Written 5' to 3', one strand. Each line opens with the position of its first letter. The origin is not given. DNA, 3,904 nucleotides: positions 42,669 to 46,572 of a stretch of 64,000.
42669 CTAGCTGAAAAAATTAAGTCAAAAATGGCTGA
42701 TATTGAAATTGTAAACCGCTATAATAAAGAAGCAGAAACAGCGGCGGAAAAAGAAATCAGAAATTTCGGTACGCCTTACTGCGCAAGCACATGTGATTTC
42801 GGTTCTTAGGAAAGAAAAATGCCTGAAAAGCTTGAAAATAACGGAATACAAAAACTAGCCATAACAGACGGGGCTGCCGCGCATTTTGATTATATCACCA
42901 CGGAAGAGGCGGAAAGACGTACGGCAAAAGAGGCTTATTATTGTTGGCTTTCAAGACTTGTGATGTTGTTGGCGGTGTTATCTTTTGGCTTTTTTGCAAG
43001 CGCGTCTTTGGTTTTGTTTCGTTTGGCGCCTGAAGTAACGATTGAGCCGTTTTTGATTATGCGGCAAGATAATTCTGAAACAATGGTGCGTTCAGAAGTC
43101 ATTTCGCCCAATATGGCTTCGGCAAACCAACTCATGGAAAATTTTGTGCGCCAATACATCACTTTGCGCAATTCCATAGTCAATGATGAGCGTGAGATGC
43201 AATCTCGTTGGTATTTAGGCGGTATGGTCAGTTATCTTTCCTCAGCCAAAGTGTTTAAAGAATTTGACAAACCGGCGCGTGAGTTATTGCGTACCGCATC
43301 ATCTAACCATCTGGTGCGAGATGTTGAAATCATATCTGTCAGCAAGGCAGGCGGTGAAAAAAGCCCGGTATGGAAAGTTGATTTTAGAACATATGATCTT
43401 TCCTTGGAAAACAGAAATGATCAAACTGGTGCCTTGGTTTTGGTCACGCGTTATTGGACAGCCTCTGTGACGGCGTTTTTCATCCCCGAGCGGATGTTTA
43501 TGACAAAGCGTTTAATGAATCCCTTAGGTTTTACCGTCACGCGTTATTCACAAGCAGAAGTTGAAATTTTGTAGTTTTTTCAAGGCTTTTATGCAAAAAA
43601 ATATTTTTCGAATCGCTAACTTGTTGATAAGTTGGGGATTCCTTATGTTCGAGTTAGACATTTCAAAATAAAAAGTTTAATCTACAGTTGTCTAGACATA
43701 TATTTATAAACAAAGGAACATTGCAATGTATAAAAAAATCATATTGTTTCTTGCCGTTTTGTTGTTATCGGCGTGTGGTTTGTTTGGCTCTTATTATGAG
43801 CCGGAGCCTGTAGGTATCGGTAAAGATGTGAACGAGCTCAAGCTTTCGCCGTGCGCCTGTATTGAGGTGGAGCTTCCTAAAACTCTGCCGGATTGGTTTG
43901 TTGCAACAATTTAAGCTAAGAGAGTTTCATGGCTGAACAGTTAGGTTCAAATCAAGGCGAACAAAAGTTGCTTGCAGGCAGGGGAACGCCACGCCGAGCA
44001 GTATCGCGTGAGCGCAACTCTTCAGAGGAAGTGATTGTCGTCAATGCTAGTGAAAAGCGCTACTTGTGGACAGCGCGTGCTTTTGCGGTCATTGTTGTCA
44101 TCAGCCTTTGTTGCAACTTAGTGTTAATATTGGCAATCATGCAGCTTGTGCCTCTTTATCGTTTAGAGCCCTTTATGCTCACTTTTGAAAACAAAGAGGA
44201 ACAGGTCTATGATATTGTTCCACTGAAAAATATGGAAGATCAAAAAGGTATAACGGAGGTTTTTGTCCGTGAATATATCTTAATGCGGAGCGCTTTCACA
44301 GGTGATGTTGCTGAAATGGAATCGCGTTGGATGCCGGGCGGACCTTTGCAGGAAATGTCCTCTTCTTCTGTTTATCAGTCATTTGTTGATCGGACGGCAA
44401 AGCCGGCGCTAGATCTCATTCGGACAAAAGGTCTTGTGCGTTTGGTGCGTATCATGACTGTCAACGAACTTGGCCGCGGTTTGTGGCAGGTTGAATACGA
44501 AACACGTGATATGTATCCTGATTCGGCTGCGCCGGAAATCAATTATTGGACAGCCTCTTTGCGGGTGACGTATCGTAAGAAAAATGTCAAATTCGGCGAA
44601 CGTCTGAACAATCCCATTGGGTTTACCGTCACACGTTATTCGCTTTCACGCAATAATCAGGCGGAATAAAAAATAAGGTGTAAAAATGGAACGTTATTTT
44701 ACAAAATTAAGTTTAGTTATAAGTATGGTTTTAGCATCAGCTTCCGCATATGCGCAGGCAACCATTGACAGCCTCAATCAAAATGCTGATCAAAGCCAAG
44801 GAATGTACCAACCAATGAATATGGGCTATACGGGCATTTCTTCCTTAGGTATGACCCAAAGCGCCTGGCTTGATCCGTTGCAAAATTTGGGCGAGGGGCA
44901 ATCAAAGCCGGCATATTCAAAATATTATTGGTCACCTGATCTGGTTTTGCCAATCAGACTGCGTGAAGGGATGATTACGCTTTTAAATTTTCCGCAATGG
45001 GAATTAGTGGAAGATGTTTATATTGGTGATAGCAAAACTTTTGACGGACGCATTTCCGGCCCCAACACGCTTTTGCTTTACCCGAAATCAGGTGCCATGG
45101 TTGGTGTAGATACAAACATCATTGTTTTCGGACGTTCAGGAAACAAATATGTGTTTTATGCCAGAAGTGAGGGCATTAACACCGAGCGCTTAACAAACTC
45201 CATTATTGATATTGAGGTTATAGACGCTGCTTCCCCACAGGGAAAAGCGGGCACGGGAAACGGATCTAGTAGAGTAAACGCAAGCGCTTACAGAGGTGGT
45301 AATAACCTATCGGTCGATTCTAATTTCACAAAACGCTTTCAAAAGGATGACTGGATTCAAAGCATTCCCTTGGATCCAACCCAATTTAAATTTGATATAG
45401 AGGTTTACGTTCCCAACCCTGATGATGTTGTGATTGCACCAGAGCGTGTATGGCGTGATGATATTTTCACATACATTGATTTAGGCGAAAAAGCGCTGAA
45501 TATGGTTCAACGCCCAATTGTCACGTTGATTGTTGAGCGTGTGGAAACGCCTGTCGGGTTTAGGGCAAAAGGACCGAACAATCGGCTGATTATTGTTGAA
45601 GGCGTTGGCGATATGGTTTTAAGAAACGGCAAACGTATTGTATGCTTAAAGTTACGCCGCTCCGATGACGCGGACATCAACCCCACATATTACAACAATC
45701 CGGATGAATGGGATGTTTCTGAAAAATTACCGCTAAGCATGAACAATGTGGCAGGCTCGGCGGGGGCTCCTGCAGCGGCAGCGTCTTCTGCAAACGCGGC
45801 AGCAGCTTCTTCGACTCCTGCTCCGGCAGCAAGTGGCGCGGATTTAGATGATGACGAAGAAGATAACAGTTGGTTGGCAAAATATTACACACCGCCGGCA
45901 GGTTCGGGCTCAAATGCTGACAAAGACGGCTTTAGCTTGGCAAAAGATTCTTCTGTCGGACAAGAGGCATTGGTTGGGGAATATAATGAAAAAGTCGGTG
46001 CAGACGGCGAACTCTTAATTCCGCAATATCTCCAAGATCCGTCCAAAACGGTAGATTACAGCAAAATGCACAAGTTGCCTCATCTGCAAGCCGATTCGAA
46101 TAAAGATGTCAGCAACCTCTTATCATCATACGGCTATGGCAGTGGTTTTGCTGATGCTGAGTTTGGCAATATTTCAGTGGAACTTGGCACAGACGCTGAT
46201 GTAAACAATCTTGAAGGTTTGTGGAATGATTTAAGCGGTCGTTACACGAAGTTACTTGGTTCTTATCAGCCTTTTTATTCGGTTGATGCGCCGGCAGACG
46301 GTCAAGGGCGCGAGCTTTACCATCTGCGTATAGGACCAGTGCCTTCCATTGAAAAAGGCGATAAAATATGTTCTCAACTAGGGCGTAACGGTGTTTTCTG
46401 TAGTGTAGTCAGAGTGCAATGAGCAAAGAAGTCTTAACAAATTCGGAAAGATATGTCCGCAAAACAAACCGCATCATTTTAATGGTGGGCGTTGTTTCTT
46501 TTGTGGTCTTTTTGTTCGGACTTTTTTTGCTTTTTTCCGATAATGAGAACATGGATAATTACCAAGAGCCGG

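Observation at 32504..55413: VirB-type T4SS with rvh/cag-like gene order, duplicated VirB8, and no recognisable VirB2, VirB6, VirD4 or relaxase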

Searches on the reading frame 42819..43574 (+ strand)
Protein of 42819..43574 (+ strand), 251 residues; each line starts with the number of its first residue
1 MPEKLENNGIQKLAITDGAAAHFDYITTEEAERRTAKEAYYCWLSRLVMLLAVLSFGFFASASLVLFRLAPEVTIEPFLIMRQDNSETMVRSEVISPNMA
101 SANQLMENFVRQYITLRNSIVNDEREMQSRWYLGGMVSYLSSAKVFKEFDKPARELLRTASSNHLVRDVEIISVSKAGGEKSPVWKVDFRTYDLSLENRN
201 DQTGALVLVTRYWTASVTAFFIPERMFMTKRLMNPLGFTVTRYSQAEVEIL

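Call 4: search_protein_families(library=pfam, proteins=[window:42819-43574:+], max_evalue=0.1)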
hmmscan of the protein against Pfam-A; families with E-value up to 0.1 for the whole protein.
window:42819-43574:+ (251 aa): 1 family
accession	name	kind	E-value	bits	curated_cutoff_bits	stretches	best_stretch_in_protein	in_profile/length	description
PF04335.19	VirB8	-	3.3e-17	63.5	23.2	1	46-246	18-211/213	VirB8 protein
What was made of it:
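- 42819..43574 (+): VirB8a (251 aa, bitopic), the more divergent copy. PF04335 3.3e-17 (call 4).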

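Call 10: search_protein_families(library=ncbifam, proteins=[window:42819-43574:+], max_evalue=0.1)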
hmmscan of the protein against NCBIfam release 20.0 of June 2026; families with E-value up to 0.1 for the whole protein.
window:42819-43574:+ (251 aa): 0 families

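Call 90: search_solved_structures(query=window:42819-43574:+, max_evalue=10)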
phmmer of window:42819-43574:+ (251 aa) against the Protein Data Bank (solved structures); distinct sequences matched with E-value up to 10: 9.
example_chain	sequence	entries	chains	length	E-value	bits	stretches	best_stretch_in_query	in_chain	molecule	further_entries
4kz1_A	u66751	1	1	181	0.0021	20.8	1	68-245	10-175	VirB8 protein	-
4mei_A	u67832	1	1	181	0.0023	20.7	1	69-245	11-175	VirB8 protein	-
4jf8_A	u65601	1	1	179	0.012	18.3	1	162-244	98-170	TrwG component of type IV secretion system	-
4lso_A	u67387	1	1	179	0.016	18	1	69-245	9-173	Type IV secretion system protein virB8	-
2bhm_A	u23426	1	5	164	0.052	16.3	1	197-244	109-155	TYPE IV SECRETION SYSTEM PROTEIN VIRB8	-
4aky_A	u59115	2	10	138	0.061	16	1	198-244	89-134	TYPE IV SECRETION SYSTEM PROTEIN VIRB8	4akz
5jbs_A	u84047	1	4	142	0.067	15.9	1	198-244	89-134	Type IV secretion system protein virB8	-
4nhf_A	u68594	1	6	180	0.16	14.7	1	191-247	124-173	TrwG protein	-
7o41_D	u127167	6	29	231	0.57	12.9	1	206-250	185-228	TrwG protein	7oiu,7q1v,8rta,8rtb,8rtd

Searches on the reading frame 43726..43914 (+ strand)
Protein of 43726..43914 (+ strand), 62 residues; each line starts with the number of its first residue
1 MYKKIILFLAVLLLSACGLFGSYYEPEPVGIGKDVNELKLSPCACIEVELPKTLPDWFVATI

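Call 4: search_protein_families(library=pfam, proteins=[window:43726-43914:+], max_evalue=0.1)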
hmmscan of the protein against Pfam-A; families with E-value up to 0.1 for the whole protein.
window:43726-43914:+ (62 aa): 0 families

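Call 10: search_protein_families(library=ncbifam, proteins=[window:43726-43914:+], max_evalue=0.1)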
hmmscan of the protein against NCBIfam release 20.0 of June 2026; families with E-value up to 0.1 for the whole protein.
window:43726-43914:+ (62 aa): 3 families
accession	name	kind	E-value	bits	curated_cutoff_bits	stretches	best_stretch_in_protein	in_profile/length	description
NF047847.2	SS_mature_LptM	equivalog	0.0029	17.6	27.7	1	1-18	1-21/31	LPS translocon maturation chaperone LptM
NF045617.1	mostly_LP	subfamily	0.075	13.2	43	1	3-29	1-27/119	putative T6SS immunity periplasmic lipoprotein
NF058647.1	lipo_LytA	equivalog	0.098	12.9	110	1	1-20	1-21/107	acidic lipoprotein LytA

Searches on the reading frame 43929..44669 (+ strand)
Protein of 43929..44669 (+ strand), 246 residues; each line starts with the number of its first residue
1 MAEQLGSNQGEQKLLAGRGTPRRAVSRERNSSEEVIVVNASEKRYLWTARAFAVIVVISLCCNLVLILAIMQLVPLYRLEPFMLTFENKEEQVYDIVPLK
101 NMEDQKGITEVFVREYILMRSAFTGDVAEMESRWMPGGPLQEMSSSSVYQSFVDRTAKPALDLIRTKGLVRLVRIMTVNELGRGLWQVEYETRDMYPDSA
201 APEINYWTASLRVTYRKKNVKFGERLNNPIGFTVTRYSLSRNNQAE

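Call 4: search_protein_families(library=pfam, proteins=[window:43929-44669:+], max_evalue=0.1)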
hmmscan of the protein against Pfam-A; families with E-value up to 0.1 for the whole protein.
window:43929-44669:+ (246 aa): 2 families
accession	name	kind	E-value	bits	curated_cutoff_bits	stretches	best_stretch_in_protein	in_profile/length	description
PF04335.19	VirB8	-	1.3e-19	71.3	23.2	1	49-241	17-212/213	VirB8 protein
PF11857.13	DUF3377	-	0.066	13.6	26.5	0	28-73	6-52/72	Domain of unknown function (DUF3377)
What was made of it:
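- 43929..44669 (+): VirB8b (246 aa, bitopic), the conserved copy. PF04335 1.3e-19 (call 4).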

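Call 10: search_protein_families(library=ncbifam, proteins=[window:43929-44669:+], max_evalue=0.1)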
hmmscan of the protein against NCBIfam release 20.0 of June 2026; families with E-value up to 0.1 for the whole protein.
window:43929-44669:+ (246 aa): 1 family
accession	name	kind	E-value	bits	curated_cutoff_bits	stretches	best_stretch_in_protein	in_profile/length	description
NF010439.0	PRK13865.1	equivalog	1.6e-12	47.4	188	1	47-242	35-227/237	type IV secretion system protein VirB8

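Call 68: search_solved_structures(query=window:43929-44669:+, max_evalue=1)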
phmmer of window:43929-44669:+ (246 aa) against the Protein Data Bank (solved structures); distinct sequences matched with E-value up to 1: 16.
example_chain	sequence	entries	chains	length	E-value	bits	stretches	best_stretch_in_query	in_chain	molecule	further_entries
4mei_A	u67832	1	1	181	3.4e-09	39.5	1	71-238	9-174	VirB8 protein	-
4kz1_A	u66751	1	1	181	9.1e-09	38.1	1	71-238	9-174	VirB8 protein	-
4lso_A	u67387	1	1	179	3e-07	33.1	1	73-238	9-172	Type IV secretion system protein virB8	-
7o41_D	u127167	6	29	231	4.9e-05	25.8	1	55-238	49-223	TrwG protein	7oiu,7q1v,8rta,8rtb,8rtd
2cc3_A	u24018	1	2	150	5.4e-05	25.7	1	102-242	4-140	PROTEIN VIRB8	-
4jf8_A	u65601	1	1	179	0.0001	24.8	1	82-238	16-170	TrwG component of type IV secretion system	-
4aky_A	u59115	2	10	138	0.0011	21.4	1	114-239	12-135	TYPE IV SECRETION SYSTEM PROTEIN VIRB8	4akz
2bhm_A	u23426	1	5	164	0.0012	21.3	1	112-239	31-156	TYPE IV SECRETION SYSTEM PROTEIN VIRB8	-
5jbs_A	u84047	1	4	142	0.0012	21.3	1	115-239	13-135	Type IV secretion system protein virB8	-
4nhf_A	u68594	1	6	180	0.0016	20.9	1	83-238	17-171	TrwG protein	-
1g73_A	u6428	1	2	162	0.19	14.1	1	70-165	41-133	SECOND MITOCHONDRIA-DERIVED ACTIVATOR OF CASPASES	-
1few_A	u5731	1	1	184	0.27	13.6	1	74-165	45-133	SECOND MITOCHONDRIA-DERIVED ACTIVATOR OF CASPASES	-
6jx6_A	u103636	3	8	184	0.27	13.6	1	74-165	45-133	Diablo homolog, mitochondrial | Diablo IAP-binding mitochondrial protein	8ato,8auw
4tx5_A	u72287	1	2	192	0.3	13.5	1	75-165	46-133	Diablo homolog, mitochondrial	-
8e2i_F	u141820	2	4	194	0.3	13.4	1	74-165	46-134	Diablo IAP-binding mitochondrial protein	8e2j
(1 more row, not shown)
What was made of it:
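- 43929..44669 (+): Best PDB match is Bartonella VirB8 at 3e-9 (call 68).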

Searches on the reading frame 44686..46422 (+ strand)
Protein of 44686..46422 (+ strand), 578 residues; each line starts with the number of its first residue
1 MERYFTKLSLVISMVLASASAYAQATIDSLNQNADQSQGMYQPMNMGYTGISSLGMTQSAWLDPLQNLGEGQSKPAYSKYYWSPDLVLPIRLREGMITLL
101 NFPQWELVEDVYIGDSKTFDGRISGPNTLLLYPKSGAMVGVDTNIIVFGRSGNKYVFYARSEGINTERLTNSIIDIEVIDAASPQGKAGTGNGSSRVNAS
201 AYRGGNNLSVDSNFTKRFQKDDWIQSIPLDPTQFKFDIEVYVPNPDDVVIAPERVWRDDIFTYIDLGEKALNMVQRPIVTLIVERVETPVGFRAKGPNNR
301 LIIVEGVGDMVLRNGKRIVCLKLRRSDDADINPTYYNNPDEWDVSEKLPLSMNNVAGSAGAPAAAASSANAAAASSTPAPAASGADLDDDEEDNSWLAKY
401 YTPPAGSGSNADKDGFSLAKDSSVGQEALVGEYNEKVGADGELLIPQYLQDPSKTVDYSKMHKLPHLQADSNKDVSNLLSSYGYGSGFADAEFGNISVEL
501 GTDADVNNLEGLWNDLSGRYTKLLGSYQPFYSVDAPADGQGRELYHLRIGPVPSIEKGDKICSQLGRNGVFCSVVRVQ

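Call 4: search_protein_families(library=pfam, proteins=[window:44686-46422:+], max_evalue=0.1)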
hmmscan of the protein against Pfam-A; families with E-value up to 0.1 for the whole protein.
window:44686-46422:+ (578 aa): 3 families
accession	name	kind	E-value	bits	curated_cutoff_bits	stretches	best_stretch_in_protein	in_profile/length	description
PF03524.21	CagX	-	4.2e-11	43.5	34.2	1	78-321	4-195/198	Conjugal transfer protein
PF05036.18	SPOR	-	0.00074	20.2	21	1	506-576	15-76/76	SPOR domain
PF13629.12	T2SS-T3SS_pil_N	-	0.0088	16.2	23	1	92-154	7-63/72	Pilus formation protein N terminal region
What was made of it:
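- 44686..46422 (+): VirB9 (578 aa): signal peptide, CagX/VirB9 domain and a SPOR-like C-terminal domain. PF03524 4e-11; SPOR 7e-4, just under the cut-off (call 4).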

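Call 10: search_protein_families(library=ncbifam, proteins=[window:44686-46422:+], max_evalue=0.1)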
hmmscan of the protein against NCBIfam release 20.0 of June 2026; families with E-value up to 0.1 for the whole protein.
window:44686-46422:+ (578 aa): 1 family
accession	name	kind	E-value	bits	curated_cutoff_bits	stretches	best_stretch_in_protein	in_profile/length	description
TIGR02781.1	VirB9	equivalog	1.2e-06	28.3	217.7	1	82-159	35-107/248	P-type conjugative transfer protein VirB9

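Call 19: find_related_loci(query=window:44686-46422:+, collection=genome_contigs, flank=10000)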
Query window:44686-46422:+ (578 aa) in genome_contigs; peptide patterns used: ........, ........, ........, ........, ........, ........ (x = any residue, [..] = any of these).
81 stretches matched a pattern; 10 encode a relative of the query (tblastn E <= 1e-3); 10 distinct loci.
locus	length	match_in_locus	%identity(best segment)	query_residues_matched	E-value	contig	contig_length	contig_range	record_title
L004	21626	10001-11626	67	1-578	0e+0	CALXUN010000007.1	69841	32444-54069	MAG: uncultured Alphaproteobacteria bacterium isolate BRZ_FB__bin86 genome assembly, contig: BRZ_FB__NODE_532_length_698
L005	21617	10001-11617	66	1-578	0e+0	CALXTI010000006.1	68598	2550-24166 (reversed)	MAG: uncultured Alphaproteobacteria bacterium isolate BRZ_LA__bin12 genome assembly, contig: BRZ_LA__NODE_207_length_685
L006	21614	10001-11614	67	1-578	0e+0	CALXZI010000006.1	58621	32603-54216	MAG: uncultured Alphaproteobacteria bacterium isolate BRZ_RN__bin68 genome assembly, contig: BRZ_RN__NODE_529_length_586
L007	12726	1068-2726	64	1-578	0e+0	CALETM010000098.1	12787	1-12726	MAG TPA_asm: uncultured Alphaproteobacteria bacterium isolate ERR2619727_bin.69_CONCOCT_v1.1_MAG genome assembly, contig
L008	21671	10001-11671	64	1-578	0e+0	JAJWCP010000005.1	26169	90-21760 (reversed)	MAG: Proteobacteria bacterium isolate B13_bin.31.fa NODE_360_length_26169_cov_8.669143, whole genome shotgun sequence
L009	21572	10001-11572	63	1-578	0e+0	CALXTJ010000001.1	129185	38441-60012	MAG: uncultured Alphaproteobacteria bacterium isolate BRZ_KS__bin114 genome assembly, contig: BRZ_KS__NODE_125_length_12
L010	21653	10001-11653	65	1-578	0e+0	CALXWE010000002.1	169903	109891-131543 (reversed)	MAG: uncultured Alphaproteobacteria bacterium isolate BRZ_SP__bin53 genome assembly, contig: BRZ_SP__NODE_58_length_1699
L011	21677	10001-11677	65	1-578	0e+0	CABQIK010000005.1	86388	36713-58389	MAG TPA_asm: uncultured Alphaproteobacteria bacterium isolate MGYG-HGUT-00610 genome assembly, contig: GUT_GENOME018669_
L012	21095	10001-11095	78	1-361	0e+0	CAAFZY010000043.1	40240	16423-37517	MAG TPA_asm: Alphaproteobacteria bacterium, isolate HGM16767, WGS project CAAFZY010000000 data, contig: SRS475987_54_k11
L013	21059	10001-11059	80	1-349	0e+0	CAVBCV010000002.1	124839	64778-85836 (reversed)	Lachnospiraceae bacterium isolate H07603-L1_cleanbin_000017 genome assembly, contig: Spades_H07603-L1_contig_75, whole g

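Call 29: search_solved_structures(query=window:44686-46422:+, max_evalue=1)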
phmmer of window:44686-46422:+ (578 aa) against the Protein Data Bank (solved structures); distinct sequences matched with E-value up to 1: 3.
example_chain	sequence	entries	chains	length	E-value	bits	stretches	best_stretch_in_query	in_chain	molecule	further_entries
8ond_A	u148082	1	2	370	0.21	13.2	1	110-215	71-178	bd2133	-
5u9z_A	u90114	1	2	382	0.69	11.6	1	444-496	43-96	PHOSPHOGLYCEROL TRANSFERASE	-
5wcx_A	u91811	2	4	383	0.69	11.6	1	444-496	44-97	Phosphoglycerol transferase GacH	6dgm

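Call 97: search_protein_families(library=pfam, alignment_id=A9, max_evalue=0.01)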
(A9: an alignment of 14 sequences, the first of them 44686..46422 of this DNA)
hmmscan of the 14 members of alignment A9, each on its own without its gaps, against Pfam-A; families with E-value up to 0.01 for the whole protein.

A. member 1, window:44686-46422:+ (578 aa): 3 families
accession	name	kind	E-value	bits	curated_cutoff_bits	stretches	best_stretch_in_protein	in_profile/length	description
PF03524.21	CagX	-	4.2e-11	43.5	34.2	1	78-321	4-195/198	Conjugal transfer protein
PF05036.18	SPOR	-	0.00074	20.2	21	1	506-576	15-76/76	SPOR domain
PF13629.12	T2SS-T3SS_pil_N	-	0.0088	16.2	23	0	92-154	7-63/72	Pilus formation protein N terminal region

B. families by the number of members that match (of 14 scanned): 3 families
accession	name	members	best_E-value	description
PF03524.21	CagX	14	2.2e-19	Conjugal transfer protein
PF05036.18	SPOR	9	0.00017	SPOR domain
PF13629.12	T2SS-T3SS_pil_N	6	0.0004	Pilus formation protein N terminal region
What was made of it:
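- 44686..46422 (+): SPOR is seen in 9 of 14 orthologues (call 97).
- Checked: VirB9 carries a weak SPOR-like C-terminal domain, seen in 9 of 14 orthologues (call 97).
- SPOR-like tail: recurs in 9 of 14 VirB9 orthologues (call 97).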
